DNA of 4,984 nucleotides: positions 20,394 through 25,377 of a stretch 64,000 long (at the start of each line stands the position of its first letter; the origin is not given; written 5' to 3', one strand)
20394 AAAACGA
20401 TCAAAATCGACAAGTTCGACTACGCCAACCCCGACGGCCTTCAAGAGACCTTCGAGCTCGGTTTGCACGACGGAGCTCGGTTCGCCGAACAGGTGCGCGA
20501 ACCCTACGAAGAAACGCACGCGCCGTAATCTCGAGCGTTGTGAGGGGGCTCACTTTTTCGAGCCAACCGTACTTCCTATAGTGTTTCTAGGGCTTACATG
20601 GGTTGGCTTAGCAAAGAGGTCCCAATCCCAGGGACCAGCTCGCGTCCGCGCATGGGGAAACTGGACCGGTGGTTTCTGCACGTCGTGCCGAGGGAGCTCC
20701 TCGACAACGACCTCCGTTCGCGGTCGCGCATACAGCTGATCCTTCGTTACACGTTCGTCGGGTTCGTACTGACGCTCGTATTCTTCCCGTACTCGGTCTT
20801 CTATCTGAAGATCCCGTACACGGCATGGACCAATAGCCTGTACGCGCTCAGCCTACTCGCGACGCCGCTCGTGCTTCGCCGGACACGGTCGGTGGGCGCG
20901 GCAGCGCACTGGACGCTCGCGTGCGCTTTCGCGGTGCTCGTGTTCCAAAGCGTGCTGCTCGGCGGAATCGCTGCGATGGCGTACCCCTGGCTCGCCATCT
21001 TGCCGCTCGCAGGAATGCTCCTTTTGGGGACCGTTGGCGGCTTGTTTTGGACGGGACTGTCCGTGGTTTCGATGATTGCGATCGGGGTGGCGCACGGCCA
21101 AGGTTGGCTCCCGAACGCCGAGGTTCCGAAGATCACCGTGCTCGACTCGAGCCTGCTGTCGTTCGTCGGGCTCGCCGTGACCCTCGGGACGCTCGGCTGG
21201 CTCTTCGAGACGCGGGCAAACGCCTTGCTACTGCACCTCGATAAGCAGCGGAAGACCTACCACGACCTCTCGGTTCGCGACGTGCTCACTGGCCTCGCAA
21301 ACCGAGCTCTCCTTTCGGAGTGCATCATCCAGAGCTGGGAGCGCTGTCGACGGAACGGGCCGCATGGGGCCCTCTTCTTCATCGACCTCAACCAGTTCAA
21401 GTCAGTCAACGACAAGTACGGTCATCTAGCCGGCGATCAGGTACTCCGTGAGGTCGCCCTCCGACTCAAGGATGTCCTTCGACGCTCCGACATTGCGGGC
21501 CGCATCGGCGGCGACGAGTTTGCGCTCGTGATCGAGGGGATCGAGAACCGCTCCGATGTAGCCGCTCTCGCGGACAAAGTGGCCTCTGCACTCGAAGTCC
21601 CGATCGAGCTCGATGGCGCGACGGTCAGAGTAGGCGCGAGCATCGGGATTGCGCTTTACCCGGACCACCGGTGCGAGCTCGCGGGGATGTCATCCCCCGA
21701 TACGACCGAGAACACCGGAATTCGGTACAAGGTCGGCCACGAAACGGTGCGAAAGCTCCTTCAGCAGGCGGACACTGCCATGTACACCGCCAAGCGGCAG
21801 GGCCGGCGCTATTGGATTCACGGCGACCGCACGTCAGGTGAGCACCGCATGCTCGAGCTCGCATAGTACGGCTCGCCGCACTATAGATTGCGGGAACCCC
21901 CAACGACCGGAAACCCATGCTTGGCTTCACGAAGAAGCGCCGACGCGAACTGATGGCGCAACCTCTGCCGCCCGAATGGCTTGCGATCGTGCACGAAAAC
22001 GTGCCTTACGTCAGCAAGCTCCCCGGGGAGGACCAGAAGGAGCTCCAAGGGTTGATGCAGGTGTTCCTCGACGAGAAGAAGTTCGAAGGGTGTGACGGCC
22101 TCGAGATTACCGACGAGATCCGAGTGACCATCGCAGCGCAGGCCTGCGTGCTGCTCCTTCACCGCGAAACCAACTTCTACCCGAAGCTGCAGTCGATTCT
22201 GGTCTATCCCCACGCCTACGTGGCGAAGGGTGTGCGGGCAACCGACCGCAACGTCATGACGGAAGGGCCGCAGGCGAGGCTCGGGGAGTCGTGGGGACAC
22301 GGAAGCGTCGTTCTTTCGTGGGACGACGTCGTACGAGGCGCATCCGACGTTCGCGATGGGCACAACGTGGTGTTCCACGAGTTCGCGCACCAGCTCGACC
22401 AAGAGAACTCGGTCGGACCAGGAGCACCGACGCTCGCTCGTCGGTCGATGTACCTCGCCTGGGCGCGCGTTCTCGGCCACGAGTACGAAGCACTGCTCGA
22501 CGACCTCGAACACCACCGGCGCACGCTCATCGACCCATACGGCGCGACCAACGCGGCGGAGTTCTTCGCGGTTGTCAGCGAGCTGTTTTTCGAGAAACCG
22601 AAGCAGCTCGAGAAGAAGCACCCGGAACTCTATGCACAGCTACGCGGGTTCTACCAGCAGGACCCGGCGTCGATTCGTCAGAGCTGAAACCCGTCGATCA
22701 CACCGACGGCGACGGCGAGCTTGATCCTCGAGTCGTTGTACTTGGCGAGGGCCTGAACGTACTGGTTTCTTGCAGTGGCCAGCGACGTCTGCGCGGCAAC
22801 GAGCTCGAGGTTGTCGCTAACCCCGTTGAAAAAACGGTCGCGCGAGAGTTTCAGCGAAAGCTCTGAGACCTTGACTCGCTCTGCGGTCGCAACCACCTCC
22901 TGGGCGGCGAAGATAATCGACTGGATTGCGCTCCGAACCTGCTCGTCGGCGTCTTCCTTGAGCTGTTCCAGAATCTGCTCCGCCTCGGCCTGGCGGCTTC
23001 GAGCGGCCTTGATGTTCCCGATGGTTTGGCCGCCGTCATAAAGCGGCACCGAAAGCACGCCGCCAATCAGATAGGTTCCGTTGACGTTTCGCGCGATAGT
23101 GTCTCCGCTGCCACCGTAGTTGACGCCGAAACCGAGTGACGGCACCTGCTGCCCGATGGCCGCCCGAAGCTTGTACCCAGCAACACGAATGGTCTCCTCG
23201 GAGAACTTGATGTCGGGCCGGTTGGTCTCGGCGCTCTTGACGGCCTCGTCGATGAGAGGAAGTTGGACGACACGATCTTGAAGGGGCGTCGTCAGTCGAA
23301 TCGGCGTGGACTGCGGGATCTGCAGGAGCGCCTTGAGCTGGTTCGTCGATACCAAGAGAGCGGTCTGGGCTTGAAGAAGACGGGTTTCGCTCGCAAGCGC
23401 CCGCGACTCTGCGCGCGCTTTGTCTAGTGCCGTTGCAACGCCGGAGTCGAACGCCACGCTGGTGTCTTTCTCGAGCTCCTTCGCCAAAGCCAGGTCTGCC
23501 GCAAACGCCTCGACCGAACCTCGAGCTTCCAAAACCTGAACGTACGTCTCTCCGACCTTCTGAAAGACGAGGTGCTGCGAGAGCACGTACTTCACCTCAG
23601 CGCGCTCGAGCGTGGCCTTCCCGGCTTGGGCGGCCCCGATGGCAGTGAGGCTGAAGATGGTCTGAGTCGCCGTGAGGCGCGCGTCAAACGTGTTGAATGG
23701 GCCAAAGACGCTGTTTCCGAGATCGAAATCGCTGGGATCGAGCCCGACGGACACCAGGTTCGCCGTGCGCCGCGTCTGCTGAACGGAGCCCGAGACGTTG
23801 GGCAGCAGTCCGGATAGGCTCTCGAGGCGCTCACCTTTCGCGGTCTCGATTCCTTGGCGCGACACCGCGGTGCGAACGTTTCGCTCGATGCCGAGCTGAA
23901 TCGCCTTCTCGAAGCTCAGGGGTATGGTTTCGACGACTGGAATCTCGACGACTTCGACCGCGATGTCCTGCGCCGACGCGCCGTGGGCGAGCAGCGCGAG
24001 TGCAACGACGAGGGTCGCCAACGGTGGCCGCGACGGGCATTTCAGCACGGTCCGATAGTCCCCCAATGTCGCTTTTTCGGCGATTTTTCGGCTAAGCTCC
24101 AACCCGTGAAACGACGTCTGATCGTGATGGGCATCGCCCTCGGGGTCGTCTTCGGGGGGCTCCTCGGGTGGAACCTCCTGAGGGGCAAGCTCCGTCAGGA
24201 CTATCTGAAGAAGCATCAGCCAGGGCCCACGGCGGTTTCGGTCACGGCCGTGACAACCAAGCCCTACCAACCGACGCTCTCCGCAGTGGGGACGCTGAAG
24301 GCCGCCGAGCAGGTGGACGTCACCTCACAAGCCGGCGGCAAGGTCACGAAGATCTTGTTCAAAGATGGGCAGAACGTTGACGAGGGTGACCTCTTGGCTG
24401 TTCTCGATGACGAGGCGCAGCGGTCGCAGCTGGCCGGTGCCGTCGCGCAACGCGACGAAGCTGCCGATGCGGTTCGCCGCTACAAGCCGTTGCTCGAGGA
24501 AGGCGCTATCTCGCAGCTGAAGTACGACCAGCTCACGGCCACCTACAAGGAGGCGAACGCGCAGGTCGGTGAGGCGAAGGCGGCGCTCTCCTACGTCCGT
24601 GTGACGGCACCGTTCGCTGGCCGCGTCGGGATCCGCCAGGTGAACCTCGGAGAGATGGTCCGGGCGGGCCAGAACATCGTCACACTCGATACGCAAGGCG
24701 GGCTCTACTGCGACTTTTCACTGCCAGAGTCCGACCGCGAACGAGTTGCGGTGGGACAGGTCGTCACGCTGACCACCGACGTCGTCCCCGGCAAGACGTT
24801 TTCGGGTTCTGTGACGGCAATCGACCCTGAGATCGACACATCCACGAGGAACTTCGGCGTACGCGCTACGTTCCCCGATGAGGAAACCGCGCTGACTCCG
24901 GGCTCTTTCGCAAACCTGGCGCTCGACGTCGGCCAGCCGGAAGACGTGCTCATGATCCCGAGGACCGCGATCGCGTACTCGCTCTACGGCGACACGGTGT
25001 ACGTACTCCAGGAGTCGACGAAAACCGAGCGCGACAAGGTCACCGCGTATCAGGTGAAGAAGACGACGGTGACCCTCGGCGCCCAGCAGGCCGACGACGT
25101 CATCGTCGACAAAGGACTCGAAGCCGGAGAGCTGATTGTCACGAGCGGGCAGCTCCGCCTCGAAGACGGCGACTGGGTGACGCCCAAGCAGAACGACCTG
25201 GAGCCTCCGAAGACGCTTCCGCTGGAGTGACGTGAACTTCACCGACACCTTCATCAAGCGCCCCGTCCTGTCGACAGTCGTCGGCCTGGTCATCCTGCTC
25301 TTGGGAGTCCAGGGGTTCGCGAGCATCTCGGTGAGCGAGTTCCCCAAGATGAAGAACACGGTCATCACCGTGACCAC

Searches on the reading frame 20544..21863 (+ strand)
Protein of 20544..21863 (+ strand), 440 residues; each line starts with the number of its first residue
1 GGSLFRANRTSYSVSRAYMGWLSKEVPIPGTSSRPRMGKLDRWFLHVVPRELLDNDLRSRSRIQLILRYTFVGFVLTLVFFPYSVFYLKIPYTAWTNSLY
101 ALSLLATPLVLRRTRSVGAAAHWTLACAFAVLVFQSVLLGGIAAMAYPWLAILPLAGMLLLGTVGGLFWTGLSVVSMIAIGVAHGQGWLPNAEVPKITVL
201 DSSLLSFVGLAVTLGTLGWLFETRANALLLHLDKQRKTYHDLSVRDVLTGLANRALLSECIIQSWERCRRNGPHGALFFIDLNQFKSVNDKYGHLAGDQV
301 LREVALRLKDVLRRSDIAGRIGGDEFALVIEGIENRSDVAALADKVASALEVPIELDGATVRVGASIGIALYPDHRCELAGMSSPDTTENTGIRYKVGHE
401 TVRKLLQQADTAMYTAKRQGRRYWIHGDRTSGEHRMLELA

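Call 50: search_protein_families(library=pfam, proteins=[window:20544-21863:+], max_evalue=0.0001)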
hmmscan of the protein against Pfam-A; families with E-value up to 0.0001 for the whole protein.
window:20544-21863:+ (440 aa): 1 family
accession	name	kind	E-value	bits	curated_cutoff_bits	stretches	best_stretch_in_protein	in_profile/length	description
PF00990.26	GGDEF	-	4.3e-44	150.5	23.8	1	244-375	2-136/161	Diguanylate cyclase, GGDEF domain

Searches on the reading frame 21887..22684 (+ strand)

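Call 51: search_protein_families(library=pfam, proteins=[window:21887-22684:+], max_evalue=0.0001)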
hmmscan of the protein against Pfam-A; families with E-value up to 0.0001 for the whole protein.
window:21887-22684:+ (266 aa): 1 family
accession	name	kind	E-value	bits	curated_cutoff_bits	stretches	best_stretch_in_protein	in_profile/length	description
PF06167.18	Peptidase_M90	-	2e-91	306.3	26.2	1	16-257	4-243/243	Glucose-regulated metallo-peptidase M90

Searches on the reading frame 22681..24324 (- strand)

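Call 51: search_protein_families(library=pfam, proteins=[window:22681-24324:-], max_evalue=0.0001)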
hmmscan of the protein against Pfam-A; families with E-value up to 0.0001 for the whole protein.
window:22681-24324:- (548 aa): 1 family
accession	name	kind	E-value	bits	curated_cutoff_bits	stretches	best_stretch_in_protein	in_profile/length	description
PF02321.23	OEP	-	1.9e-51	175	22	2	359-541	2-187/187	Outer membrane efflux protein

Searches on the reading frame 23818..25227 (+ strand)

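Call 51: search_protein_families(library=pfam, proteins=[window:23818-25227:+], max_evalue=0.0001)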
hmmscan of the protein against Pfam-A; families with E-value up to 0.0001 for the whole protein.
window:23818-25227:+ (470 aa): 4 families
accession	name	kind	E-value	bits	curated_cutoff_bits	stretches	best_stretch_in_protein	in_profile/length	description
PF16576.10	HlyD_D23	-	7.3e-27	94.5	30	1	151-365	3-214/214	Barrel-sandwich domain of CusB or HlyD membrane-fusion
PF13437.12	HlyD_3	-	3.6e-19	69.9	22.2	1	262-362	2-106/106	HlyD family secretion protein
PF00364.28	Biotin_lipoyl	-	8.3e-08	32.4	22.1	0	165-196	42-73/73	Biotin-requiring enzyme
PF13533.13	Biotin_lipoyl_2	-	2.4e-05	24.5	29.8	1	168-197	3-32/32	Biotin-lipoyl like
